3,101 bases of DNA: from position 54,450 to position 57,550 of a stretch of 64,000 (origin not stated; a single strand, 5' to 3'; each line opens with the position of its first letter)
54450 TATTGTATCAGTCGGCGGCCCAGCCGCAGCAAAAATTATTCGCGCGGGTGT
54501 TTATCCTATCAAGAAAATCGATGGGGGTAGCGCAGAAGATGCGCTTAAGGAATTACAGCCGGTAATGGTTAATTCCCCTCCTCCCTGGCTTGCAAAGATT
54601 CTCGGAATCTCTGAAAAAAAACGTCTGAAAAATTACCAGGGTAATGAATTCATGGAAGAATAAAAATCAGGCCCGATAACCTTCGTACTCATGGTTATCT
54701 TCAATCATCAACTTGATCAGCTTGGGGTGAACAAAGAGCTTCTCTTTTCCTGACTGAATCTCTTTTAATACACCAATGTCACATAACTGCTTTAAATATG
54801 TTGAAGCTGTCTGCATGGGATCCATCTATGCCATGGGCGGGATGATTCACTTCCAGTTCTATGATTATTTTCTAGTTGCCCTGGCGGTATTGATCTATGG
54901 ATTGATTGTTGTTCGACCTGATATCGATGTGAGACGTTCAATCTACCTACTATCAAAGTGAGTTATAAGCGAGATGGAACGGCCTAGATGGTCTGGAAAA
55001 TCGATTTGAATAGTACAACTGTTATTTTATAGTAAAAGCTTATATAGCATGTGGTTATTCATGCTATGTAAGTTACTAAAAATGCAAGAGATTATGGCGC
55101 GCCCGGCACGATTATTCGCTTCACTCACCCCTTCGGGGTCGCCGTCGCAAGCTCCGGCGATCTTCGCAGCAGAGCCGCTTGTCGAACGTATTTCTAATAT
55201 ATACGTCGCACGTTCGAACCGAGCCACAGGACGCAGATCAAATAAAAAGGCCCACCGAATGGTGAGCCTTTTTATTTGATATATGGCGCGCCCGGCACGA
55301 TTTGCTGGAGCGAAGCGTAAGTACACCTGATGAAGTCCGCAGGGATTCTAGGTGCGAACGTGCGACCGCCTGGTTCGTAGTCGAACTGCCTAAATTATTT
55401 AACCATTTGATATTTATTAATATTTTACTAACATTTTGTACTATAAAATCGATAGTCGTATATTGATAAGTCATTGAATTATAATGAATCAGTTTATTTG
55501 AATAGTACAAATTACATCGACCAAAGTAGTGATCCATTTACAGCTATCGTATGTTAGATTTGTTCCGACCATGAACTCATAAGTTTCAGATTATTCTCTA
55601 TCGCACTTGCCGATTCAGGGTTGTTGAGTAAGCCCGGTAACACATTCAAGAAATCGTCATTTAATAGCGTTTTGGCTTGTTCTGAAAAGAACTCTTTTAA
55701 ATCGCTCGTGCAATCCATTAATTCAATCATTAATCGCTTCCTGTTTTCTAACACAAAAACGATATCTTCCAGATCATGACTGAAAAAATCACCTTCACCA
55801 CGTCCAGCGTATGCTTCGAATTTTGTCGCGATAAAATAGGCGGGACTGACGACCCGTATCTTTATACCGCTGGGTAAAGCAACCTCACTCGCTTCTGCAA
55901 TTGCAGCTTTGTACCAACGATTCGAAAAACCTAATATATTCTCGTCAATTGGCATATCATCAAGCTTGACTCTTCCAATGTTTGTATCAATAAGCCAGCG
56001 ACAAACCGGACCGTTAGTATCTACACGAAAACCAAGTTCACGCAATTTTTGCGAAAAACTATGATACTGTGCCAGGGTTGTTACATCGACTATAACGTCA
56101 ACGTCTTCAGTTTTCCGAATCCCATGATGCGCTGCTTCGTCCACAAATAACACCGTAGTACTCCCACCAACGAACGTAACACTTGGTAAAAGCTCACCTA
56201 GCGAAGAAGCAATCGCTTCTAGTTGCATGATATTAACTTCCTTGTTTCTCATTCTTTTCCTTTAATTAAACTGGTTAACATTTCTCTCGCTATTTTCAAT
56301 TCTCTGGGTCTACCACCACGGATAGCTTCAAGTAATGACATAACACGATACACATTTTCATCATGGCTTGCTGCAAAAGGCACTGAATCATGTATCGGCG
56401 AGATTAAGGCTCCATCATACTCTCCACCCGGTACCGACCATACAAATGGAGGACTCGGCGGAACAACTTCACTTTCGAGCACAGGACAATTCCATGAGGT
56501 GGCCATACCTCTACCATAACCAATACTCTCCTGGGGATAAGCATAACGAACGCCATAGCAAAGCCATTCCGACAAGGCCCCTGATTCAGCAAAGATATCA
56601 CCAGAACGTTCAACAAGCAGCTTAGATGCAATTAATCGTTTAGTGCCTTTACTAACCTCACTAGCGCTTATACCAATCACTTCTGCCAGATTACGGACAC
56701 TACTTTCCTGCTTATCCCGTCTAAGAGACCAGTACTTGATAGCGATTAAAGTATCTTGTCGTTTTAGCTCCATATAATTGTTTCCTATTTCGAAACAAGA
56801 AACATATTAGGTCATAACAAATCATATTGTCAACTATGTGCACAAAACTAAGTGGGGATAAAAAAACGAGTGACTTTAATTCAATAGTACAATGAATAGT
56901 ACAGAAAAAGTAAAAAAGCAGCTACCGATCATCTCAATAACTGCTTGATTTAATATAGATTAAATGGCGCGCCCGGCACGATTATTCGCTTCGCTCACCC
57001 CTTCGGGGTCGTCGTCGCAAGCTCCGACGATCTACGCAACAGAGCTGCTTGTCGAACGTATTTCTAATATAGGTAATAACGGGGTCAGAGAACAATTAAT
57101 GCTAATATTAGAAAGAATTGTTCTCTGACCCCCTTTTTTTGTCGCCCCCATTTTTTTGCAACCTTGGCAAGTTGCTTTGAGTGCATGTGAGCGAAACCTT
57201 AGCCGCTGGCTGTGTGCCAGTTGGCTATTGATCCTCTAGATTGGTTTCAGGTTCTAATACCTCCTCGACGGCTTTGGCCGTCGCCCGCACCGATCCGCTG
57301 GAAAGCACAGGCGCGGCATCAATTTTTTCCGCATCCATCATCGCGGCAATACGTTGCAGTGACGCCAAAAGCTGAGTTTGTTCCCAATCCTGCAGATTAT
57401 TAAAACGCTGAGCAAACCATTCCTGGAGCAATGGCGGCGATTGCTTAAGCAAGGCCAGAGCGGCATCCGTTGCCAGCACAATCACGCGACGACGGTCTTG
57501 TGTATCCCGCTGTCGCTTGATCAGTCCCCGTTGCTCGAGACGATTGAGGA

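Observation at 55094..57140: Two 108-nt direct repeats with a compensatory base-pair substitution, each followed by an intrinsic terminator: candidate novel structured RNA or miniature mobile element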

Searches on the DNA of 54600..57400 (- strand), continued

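Call 80: search_with_rna_model(model_id=R1, sources=[L141, L142, L143, L124], max_evalue=1)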
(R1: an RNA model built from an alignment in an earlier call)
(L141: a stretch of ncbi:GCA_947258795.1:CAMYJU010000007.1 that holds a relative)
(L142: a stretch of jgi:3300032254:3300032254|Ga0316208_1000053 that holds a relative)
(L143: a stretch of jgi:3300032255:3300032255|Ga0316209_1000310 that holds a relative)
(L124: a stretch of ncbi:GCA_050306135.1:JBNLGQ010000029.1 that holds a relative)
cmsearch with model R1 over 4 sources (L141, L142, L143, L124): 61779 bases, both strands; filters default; matches with E-value up to 1: 2.
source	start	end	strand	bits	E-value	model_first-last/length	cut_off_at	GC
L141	15481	15602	-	33.6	3.1e-06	1-98/98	no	0.58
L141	12419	12447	-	20.2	0.0058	1-98/98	no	0.66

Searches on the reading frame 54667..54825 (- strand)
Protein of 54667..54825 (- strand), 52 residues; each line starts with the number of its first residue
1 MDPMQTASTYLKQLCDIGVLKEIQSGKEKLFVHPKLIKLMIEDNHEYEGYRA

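Call 11: search_protein_families(library=pfam, proteins=[window:54667-54825:-], max_evalue=0.01)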
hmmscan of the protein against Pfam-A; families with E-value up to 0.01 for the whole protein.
window:54667-54825:- (52 aa): 1 family
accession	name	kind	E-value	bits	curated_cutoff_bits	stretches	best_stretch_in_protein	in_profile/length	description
PF21248.3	SoFic-like_C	-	3.8e-13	49.9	27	1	5-36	45-76/76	Protein adenylyltransferase SoFic-like, C-terminal domain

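Call 12: search_protein_families(library=ncbifam, proteins=[window:54667-54825:-], max_evalue=0.001)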
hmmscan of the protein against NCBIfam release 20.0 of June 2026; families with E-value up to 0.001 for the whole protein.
window:54667-54825:- (52 aa): 1 family
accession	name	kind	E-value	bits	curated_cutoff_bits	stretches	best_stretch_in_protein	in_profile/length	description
NF046030.1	ProtAdlyltaseSoFic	equivalog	6.7e-16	58.2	550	1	5-45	320-360/361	protein adenylyltransferase Fic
